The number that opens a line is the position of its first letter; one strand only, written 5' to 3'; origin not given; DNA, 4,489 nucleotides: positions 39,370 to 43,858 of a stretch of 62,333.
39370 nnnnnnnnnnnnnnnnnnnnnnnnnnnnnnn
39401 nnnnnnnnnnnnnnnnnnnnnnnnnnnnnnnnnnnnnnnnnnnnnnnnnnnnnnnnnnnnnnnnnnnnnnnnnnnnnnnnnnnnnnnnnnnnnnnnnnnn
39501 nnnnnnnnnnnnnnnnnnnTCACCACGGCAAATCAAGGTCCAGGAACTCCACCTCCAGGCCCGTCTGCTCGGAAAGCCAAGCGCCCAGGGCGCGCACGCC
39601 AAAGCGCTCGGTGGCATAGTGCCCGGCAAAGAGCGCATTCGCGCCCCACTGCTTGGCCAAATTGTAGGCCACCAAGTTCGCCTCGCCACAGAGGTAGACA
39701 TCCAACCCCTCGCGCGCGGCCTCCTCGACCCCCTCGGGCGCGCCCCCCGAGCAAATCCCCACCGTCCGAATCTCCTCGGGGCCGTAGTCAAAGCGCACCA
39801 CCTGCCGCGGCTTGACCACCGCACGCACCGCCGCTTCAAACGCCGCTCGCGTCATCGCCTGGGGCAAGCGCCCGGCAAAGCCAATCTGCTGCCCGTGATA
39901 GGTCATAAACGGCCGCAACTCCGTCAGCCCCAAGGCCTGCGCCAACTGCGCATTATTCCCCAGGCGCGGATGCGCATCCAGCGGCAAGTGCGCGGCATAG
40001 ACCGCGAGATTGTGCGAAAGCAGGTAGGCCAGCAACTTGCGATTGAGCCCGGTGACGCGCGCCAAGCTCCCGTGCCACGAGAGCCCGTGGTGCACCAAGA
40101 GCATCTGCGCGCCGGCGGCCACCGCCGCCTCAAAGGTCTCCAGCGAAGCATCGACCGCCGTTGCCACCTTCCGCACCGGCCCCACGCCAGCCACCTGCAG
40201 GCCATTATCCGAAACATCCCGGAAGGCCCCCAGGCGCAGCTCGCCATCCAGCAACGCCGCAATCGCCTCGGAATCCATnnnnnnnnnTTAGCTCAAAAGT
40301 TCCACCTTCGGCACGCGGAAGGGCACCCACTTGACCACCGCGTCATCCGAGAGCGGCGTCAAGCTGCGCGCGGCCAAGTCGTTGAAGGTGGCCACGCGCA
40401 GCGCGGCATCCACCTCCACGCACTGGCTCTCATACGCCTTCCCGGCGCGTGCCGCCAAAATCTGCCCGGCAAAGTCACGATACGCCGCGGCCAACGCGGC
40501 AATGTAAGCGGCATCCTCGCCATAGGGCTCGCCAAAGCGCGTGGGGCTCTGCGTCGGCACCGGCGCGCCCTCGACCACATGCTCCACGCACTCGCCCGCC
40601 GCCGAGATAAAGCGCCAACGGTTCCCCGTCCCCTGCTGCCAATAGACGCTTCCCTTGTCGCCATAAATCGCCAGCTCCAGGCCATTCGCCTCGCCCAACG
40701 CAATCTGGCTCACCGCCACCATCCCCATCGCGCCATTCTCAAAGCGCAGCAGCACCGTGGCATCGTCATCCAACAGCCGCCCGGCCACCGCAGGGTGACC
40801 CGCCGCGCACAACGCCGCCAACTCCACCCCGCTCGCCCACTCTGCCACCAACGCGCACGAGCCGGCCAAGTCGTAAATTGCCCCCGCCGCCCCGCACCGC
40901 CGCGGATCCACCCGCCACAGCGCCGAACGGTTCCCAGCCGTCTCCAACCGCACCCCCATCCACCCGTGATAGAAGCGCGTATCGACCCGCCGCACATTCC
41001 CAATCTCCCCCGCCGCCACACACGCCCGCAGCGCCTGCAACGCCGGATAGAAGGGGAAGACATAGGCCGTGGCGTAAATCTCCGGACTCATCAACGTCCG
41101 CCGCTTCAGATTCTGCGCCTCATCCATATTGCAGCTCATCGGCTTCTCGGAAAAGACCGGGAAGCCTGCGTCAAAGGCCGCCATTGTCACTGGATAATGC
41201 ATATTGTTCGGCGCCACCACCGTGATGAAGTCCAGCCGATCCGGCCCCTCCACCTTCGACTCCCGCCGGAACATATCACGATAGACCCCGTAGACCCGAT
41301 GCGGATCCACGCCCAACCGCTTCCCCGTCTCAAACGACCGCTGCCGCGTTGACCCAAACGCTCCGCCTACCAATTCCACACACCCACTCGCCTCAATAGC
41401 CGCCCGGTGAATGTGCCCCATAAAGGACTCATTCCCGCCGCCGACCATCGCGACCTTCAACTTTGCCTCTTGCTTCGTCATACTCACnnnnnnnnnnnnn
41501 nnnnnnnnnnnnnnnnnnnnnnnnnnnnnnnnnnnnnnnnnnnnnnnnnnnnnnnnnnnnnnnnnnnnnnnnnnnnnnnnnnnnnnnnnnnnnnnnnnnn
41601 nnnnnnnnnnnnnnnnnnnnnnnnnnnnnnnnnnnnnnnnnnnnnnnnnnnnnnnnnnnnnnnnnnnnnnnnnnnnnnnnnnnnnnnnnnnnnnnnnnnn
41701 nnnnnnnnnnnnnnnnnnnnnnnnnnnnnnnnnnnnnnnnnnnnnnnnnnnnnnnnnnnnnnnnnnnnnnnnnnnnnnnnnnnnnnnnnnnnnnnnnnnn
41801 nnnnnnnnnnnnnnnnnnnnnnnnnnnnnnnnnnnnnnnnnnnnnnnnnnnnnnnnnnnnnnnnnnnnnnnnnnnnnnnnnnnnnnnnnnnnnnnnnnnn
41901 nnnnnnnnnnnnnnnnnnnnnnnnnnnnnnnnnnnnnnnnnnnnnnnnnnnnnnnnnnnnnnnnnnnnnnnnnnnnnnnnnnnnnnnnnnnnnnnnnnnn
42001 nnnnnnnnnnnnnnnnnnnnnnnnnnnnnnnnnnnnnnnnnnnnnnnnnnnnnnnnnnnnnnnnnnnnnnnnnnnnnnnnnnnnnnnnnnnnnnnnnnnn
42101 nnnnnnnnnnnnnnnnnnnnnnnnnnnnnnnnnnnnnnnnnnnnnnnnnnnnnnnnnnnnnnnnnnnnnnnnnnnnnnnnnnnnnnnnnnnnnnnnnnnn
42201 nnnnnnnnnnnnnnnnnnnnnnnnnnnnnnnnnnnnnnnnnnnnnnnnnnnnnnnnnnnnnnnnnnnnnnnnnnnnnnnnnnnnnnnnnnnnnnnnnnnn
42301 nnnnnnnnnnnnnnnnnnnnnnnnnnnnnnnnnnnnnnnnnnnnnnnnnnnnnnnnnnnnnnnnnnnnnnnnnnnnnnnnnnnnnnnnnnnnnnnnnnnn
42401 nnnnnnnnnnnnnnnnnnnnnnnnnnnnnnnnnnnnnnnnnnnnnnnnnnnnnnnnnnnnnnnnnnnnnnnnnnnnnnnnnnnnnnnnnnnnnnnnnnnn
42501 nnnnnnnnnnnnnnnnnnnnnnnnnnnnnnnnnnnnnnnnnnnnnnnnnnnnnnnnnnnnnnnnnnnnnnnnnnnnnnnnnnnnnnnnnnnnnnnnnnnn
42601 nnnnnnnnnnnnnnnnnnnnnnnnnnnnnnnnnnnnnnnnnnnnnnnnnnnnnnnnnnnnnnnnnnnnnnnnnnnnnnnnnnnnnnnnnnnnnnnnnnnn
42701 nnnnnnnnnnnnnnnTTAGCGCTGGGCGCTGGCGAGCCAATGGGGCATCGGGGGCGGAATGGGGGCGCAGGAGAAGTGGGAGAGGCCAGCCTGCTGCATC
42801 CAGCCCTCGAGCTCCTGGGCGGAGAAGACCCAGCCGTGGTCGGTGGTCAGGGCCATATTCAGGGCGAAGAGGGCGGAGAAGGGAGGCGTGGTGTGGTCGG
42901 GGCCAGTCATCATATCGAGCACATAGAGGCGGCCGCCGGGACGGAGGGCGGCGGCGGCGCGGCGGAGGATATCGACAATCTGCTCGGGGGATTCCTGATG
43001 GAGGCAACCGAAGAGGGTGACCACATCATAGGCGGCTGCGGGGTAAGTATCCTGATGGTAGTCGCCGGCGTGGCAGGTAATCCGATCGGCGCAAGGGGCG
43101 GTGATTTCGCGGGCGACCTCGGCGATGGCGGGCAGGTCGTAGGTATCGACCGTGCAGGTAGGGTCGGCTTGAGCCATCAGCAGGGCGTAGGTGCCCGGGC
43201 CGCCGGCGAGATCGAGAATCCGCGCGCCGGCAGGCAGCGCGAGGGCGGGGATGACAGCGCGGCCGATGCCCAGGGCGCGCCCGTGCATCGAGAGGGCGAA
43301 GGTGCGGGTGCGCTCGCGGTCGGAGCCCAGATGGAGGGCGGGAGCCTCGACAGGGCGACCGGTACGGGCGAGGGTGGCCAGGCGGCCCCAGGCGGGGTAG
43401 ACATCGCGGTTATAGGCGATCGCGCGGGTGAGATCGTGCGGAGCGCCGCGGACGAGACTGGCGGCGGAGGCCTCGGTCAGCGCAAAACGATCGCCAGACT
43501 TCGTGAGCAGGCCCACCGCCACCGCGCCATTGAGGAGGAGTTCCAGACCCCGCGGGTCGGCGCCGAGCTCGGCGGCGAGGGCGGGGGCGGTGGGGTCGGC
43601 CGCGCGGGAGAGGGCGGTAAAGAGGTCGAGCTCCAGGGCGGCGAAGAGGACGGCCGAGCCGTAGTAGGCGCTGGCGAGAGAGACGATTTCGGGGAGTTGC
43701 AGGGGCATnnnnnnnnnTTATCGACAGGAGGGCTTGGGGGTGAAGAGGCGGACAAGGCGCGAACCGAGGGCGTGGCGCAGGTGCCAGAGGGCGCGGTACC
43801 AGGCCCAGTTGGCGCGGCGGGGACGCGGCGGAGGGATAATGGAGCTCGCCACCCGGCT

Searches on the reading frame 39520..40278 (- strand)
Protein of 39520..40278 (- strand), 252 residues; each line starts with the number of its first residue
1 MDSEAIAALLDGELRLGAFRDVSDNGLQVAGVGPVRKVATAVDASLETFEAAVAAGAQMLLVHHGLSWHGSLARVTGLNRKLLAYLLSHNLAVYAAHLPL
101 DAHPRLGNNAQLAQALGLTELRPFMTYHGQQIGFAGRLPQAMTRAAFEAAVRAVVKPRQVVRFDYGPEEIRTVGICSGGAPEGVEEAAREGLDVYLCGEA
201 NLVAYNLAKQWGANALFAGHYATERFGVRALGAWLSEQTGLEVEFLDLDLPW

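Call 9: search_protein_families(library=pfam, proteins=[window:39520-40278:-], max_evalue=0.01)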
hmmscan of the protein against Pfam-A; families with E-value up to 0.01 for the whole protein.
window:39520-40278:- (252 aa): 1 family
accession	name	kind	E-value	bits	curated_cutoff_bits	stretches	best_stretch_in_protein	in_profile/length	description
PF01784.24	DUF34_NIF3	-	2.9e-58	197.9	23.4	1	3-247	3-251/256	Duf34/NIF3 (NGG1p interacting factor 3)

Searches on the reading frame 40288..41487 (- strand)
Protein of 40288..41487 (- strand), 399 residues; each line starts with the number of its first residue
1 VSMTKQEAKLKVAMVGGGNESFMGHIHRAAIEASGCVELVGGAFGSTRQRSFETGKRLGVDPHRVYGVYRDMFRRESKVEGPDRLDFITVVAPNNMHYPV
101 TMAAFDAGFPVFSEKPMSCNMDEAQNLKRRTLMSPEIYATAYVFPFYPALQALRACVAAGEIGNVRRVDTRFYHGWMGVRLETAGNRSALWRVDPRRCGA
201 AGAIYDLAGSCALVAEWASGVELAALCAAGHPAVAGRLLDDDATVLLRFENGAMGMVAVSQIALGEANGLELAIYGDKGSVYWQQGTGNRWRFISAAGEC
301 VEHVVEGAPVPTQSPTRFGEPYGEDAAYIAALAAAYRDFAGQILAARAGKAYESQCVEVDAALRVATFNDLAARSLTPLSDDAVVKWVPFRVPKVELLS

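Call 9: search_protein_families(library=pfam, proteins=[window:40288-41487:-], max_evalue=0.01)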
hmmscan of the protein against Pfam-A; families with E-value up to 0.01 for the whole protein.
window:40288-41487:- (399 aa): 3 families
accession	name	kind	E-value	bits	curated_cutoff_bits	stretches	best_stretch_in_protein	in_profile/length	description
PF22725.1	GFO_IDH_MocA_C3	-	3.7e-19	69.4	27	1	151-281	2-123/124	GFO/IDH/MocA C-terminal domain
PF01408.29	GFO_IDH_MocA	-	1.3e-10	42.4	24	1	10-129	1-107/120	Oxidoreductase family, NAD-binding Rossmann fold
PF02894.22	GFO_IDH_MocA_C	-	4.1e-10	40.3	22.9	1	155-289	2-135/218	Oxidoreductase family, C-terminal alpha/beta domain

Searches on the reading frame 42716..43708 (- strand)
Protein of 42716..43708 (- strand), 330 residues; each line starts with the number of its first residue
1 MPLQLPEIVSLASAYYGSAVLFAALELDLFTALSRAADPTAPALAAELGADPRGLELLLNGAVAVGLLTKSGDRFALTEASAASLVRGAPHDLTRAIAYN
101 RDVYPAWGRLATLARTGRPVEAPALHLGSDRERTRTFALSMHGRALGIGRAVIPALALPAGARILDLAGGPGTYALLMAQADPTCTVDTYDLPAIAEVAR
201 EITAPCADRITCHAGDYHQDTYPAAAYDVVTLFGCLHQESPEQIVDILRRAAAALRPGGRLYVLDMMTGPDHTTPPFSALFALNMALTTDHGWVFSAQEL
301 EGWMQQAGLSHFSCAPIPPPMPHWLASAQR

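Call 9: search_protein_families(library=pfam, proteins=[window:42716-43708:-], max_evalue=0.01)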
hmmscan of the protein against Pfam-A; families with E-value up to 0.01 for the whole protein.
window:42716-43708:- (330 aa): 9 families
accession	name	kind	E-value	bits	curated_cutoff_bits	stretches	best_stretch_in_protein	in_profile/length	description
PF00891.24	Methyltransf_2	-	2.8e-23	82.8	22.3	1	129-309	31-209/210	O-methyltransferase domain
PF13489.12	Methyltransf_23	-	2e-14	54.1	27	1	155-309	16-159/164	Methyltransferase domain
PF08100.18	Dimerisation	-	1.2e-13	51.1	25.6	1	7-85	8-91/93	O-methyltransferase dimerisation domain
PF13649.12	Methyltransf_25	-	1.1e-10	42.5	27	1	164-259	1-97/97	Methyltransferase domain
PF08242.18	Methyltransf_12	-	8.4e-07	30.1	30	1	165-261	1-98/98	Methyltransferase domain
PF08241.18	Methyltransf_11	-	1.2e-06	29.5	21.2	1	165-263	1-95/95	Methyltransferase domain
PF05175.20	MTS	-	3.3e-06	27.3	23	1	154-264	25-139/170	Methyltransferase small domain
PF13847.12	Methyltransf_31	-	0.00019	21.6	27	1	161-267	4-113/145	Methyltransferase domain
PF01209.24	Ubie_methyltran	-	0.004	17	20.1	1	160-266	47-154/233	ubiE/COQ5 methyltransferase family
